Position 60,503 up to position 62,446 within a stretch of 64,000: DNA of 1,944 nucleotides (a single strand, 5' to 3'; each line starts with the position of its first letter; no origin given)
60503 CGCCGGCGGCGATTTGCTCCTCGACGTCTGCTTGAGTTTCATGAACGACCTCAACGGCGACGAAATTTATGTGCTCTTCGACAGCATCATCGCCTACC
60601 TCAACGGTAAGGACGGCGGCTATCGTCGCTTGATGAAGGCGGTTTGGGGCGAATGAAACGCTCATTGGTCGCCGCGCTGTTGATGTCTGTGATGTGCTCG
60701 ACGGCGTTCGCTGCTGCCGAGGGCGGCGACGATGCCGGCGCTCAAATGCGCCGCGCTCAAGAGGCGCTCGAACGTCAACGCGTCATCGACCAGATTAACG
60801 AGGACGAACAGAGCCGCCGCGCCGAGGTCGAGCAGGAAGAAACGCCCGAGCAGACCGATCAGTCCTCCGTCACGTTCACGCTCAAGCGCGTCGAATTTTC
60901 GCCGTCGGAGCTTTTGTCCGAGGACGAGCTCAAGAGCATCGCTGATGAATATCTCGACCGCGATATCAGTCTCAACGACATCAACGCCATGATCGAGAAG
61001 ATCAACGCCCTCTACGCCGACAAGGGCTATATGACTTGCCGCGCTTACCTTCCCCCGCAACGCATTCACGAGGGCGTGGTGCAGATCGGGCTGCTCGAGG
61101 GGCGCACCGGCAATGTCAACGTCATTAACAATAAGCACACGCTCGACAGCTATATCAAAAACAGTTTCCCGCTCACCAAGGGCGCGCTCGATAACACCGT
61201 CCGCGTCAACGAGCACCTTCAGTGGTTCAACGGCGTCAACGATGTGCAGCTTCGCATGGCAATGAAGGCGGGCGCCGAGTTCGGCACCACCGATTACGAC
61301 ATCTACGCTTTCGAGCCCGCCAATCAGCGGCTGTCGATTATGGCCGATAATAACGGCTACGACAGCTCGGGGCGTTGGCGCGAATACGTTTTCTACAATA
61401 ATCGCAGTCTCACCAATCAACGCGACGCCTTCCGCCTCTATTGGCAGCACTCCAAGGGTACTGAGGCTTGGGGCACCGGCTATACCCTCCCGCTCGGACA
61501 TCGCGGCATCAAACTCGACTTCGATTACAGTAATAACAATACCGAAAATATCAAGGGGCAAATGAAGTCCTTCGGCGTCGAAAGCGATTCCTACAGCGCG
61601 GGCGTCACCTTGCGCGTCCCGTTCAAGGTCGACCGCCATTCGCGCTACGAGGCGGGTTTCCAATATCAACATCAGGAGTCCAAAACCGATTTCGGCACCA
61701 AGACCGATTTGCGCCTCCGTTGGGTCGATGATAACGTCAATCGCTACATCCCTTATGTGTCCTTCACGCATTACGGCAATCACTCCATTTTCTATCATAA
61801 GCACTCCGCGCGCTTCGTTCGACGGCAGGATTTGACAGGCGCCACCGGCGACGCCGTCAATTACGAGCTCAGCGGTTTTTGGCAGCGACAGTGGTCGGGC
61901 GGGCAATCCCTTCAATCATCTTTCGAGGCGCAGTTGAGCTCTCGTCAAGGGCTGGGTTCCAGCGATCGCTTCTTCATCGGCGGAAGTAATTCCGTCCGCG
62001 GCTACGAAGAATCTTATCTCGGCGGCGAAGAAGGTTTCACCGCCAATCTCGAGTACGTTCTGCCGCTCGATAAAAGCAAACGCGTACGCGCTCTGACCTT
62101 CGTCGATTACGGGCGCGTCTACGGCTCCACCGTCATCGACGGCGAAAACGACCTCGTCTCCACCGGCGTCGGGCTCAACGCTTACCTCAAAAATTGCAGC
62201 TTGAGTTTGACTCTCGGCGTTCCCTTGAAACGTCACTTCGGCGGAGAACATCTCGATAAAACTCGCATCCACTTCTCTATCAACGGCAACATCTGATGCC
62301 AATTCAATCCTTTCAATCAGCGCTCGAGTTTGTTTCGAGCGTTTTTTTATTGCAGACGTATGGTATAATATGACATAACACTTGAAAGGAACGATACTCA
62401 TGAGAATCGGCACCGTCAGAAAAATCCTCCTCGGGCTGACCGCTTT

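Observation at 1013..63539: Hyper-abundant 12-bp palindrome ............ scattered through coding sequence in all three reading phases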

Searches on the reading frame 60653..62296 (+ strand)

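Call 52: search_protein_families(library=pfam, proteins=[window:60653-62296:+], max_evalue=0.00001)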
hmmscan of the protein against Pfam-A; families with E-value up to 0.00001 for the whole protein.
window:60653-62296:+ (547 aa): 3 families
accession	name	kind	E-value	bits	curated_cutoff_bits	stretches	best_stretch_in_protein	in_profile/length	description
PF08479.16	POTRA_2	-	8.5e-21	74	24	1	75-150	1-76/76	POTRA domain, ShlB-type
PF03865.19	ShlB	-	2.9e-19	70.1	22.7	1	224-509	14-310/311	Haemolysin secretion/activation protein ShlB/FhaC/HecB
PF01103.29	Omp85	-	3.4e-16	60.1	24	1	285-543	35-321/325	Omp85 superfamily domain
